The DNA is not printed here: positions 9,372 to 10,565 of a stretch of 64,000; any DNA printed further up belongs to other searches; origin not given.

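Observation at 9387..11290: pyrF + divergent OPRT-like gene pair splits the iorA-iorB operon and looks horizontally acquired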

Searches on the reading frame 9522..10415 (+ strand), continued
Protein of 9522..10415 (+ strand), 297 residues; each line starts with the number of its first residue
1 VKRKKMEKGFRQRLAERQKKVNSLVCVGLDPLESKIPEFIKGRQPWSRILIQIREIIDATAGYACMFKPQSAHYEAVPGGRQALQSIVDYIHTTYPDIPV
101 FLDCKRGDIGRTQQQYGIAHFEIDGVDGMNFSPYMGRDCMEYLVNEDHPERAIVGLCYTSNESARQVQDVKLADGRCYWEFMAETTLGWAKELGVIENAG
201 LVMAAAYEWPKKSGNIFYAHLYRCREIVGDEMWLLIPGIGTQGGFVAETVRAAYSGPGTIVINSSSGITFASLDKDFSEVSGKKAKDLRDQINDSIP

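Call 21: find_encoding_contigs(protein=P0055, flank=6000, max_places=2)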
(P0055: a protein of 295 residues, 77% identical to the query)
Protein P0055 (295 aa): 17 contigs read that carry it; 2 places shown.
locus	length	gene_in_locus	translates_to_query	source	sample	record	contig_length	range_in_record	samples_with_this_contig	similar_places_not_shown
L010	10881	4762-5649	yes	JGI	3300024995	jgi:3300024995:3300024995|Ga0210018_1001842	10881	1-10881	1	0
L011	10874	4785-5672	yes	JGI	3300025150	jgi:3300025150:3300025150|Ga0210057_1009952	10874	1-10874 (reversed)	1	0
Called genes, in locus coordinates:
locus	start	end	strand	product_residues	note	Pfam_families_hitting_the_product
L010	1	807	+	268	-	?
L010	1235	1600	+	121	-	PF02675:AdoMet_dc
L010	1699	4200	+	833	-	PF07517:SecA_DEAD, PF01043:SecA_PP_bind, PF21090:P-loop_SecA, PF07516:SecA_SW, PF02810:SEC-C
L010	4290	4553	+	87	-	-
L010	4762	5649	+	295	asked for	PF00215:OMPdecase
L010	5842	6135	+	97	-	-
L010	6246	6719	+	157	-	PF01948:PyrI, PF02748:PyrI_C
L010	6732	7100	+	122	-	-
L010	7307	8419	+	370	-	PF02912:Phe_tRNA-synt_N, PF01409:tRNA-synt_2d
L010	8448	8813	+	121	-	PF05635:23S_rRNA_IVP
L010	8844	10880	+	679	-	?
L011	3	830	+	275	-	?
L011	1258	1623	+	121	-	PF02675:AdoMet_dc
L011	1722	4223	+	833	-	PF07517:SecA_DEAD, PF01043:SecA_PP_bind, PF21090:P-loop_SecA, PF07516:SecA_SW, PF02810:SEC-C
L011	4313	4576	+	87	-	-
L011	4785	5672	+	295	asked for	PF00215:OMPdecase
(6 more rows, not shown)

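Call 35: find_encoding_contigs(protein=P0052, flank=5000, max_places=1)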
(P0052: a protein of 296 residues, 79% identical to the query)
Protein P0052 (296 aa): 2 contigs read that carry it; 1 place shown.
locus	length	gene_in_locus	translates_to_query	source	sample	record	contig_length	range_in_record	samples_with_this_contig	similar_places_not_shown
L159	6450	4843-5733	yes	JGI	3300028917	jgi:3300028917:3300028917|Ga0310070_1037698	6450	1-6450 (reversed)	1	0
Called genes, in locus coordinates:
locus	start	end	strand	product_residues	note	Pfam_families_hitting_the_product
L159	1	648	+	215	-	?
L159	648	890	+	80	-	-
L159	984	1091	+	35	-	-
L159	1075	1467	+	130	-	PF00719:Pyrophosphatase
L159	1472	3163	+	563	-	PF01855:POR_N, PF02775:TPP_enzyme_C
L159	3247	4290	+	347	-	-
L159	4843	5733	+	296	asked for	PF00215:OMPdecase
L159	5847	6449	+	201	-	?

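Call 36: find_encoding_contigs(protein=P0056, flank=5000, max_places=1)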
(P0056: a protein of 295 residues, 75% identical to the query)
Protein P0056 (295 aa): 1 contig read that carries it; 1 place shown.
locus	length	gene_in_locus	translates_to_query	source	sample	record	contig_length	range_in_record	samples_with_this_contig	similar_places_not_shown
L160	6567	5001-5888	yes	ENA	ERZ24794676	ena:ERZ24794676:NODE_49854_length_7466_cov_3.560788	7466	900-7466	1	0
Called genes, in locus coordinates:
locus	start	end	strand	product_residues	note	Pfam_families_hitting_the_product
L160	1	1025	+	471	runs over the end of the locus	PF01425:Amidase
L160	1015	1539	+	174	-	-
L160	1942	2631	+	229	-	PF02796:HTH_7 (weak), PF13384:HTH_23 (weak), PF13936:HTH_38 (weak), PF01381:HTH_3 (weak)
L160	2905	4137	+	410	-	PF00696:AA_kinase, PF13840:ACT_7, PF22468:ACT_9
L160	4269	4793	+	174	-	-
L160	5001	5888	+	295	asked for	PF00215:OMPdecase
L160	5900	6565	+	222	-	?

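Call 45: search_protein_families(library=ncbifam, proteins=[L159:3247-4290:+, L159:5847-6449:+, L160:5900-6565:+, L009:7253-7951:+], max_evalue=0.00001)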
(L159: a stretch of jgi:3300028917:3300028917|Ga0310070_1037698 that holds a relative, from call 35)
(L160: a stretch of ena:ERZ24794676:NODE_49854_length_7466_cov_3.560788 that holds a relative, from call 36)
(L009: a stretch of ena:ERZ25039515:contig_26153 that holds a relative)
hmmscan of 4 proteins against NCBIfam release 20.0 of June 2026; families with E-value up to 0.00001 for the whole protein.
L159:3247-4290:+ (347 aa): 27 families (the best 25 are shown)
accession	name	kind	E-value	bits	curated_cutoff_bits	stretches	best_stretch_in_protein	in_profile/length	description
TIGR00857.1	pyrC_multi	subfamily_domain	2.4e-45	155.3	279.05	1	10-320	42-336/412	dihydroorotase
NF002668.0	PRK02382.1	equivalog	1.7e-36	125.9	452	1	9-334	50-353/436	dihydroorotase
NF003271.0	PRK04250.1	equivalog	4.6e-33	114.4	405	1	9-339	53-335/407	dihydroorotase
NF006559.0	PRK09060.1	equivalog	1.1e-28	99.8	482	1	9-333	58-362/444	dihydroorotase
NF006837.0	PRK09357.1-2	equivalog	2.7e-28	98.7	575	1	10-291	57-316/428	dihydroorotase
NF001541.2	PRK00369.1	equivalog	1.6e-27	96.1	310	1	9-326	48-320/400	dihydroorotase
NF006688.0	PRK09236.1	equivalog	5.5e-27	94.6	535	1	9-338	56-371/444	dihydroorotase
NF005751.0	PRK07575.1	equivalog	1.1e-26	93.3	529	1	10-293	59-316/440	dihydroorotase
NF004839.0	PRK06189.1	equivalog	2.5e-26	92.3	631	1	10-325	57-363/451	allantoinase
NF006845.0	PRK09357.2-6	equivalog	7.1e-25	87.5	728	1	172-302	213-326/428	dihydroorotase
NF006836.0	PRK09357.1-1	equivalog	7.5e-23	80.9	538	1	166-293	206-318/432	dihydroorotase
NF006844.0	PRK09357.2-5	equivalog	1.3e-22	80.4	701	1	10-290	58-315/422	dihydroorotase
TIGR03178.1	allantoinase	equivalog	1.9e-22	79.7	357.85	1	10-323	54-355/441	allantoinase AllB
NF006842.0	PRK09357.2-3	equivalog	3e-22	78.8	695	2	189-289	241-330/440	dihydroorotase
NF002284.0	PRK01211.1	subfamily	4.2e-20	72.1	462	1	9-298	48-295/409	dihydroorotase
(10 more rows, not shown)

L159:5847-6449:+ (201 aa): 5 families
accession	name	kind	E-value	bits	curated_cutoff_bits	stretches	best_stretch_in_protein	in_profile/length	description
TIGR00336.1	pyrE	equivalog_domain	2.3e-23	82.8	106.8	1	15-185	4-167/173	orotate phosphoribosyltransferase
NF010382.0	PRK13809.1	equivalog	3.3e-21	75.7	208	1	8-188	11-178/210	orotate phosphoribosyltransferase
NF001729.0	PRK00455.1-3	equivalog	2.2e-10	40.3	245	1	20-165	26-163/231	orotate phosphoribosyltransferase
NF004034.0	PRK05500.1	equivalog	2.8e-10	39.4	656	1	10-192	290-457/478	bifunctional orotidine-5'-phosphate decarboxylase/orotate phosphoribosyltransferase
NF002620.0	PRK02277.1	subfamily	1.1e-06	28.4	115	1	61-168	79-181/201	orotate phosphoribosyltransferase-like protein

L160:5900-6565:+ (222 aa): 0 families

L009:7253-7951:+ (232 aa): 12 families
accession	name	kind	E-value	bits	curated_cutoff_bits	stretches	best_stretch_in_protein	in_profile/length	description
TIGR01367.1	pyrE_Therm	equivalog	2e-26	92.7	150.25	1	33-205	24-182/187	orotate phosphoribosyltransferase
TIGR00336.1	pyrE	equivalog_domain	2.3e-14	53.5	106.8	1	34-170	22-154/173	orotate phosphoribosyltransferase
NF002620.0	PRK02277.1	subfamily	8.7e-14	51.6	115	1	35-176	54-192/201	orotate phosphoribosyltransferase-like protein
NF045507.1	transregGfcR_Halo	equivalog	1.7e-07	31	300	1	48-175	77-203/215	transcriptional regulator GfcR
NF006328.0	PRK08558.1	equivalog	2.3e-07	30.7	184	1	35-172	81-228/238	adenine phosphoribosyltransferase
NF002633.0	PRK02304.1-2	equivalog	3.6e-07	30.1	224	1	55-161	38-148/172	adenine phosphoribosyltransferase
NF002095.0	PRK00934.1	equivalog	3.6e-07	29.6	296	1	52-157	141-238/287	ribose-phosphate diphosphokinase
TIGR01251.1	ribP_PPkin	subfamily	5.5e-07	28.8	113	1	51-157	147-243/309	ribose-phosphate diphosphokinase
NF002636.0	PRK02304.1-5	equivalog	2e-06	27.4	125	0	123-162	116-155/176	adenine phosphoribosyltransferase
TIGR01203.1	HGPRTase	equivalog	2.3e-06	27.4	150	1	50-160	12-121/167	hypoxanthine phosphoribosyltransferase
TIGR01090.1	apt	equivalog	4.2e-06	27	185.85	0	123-161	108-146/169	adenine phosphoribosyltransferase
NF005592.0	PRK07322.1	subfamily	5.6e-06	25.9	143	0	120-165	116-161/180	adenine phosphoribosyltransferase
